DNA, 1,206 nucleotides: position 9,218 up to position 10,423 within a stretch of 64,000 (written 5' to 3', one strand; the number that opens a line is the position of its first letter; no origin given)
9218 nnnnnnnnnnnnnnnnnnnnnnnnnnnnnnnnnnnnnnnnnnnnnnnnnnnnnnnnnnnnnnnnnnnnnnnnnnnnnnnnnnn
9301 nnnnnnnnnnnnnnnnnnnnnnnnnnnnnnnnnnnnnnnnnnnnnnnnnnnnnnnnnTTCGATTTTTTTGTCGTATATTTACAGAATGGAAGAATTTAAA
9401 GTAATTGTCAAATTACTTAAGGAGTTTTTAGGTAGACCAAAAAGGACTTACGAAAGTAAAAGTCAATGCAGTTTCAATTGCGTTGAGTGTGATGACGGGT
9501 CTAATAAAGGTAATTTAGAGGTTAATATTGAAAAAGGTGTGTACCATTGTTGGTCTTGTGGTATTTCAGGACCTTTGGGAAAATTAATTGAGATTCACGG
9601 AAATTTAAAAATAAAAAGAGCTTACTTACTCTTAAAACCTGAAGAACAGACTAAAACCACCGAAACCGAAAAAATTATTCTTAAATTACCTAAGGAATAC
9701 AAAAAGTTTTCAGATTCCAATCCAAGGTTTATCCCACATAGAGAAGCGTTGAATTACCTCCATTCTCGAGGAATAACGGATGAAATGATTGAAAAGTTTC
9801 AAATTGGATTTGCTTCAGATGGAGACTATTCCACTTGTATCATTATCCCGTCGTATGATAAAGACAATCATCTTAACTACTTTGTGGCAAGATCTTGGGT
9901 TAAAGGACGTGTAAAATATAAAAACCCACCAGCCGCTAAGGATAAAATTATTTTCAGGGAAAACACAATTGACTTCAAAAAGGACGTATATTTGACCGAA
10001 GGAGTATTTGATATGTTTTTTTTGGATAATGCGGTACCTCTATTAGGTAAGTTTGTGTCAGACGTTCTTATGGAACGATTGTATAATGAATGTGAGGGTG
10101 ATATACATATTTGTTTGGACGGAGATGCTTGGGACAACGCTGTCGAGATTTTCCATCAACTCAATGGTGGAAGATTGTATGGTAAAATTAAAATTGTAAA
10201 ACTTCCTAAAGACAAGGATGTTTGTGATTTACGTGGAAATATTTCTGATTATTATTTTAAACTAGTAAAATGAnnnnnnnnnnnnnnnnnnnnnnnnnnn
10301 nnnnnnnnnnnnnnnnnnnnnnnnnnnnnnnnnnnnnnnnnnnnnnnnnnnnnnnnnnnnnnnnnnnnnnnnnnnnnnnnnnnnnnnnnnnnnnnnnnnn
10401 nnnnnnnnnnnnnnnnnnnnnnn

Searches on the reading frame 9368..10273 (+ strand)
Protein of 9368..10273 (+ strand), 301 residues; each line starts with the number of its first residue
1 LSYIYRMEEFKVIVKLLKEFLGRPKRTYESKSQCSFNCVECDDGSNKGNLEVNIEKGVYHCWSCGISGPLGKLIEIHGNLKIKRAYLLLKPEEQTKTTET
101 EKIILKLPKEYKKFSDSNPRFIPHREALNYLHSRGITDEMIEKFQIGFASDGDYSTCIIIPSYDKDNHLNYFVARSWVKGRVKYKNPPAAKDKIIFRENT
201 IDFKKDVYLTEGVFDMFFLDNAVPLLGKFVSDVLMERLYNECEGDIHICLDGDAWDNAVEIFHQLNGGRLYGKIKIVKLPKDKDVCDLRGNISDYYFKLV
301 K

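Call 63: search_protein_families(library=phrogs, proteins=[window:9368-10273:+], max_evalue=0.00001)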
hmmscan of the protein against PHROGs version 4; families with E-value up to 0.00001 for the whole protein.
window:9368-10273:+ (301 aa): 3 families
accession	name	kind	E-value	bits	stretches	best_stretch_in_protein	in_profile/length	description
phrog_47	-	DNA, RNA and nucleotide metabolism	6e-43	148.5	1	14-288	31-321/947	DNA primase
phrog_6444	-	DNA, RNA and nucleotide metabolism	6.1e-16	59.3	1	50-153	50-165/577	DNA primase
phrog_239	-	DNA, RNA and nucleotide metabolism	4.7e-11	43.4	1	29-216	36-205/801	DNA primase/helicase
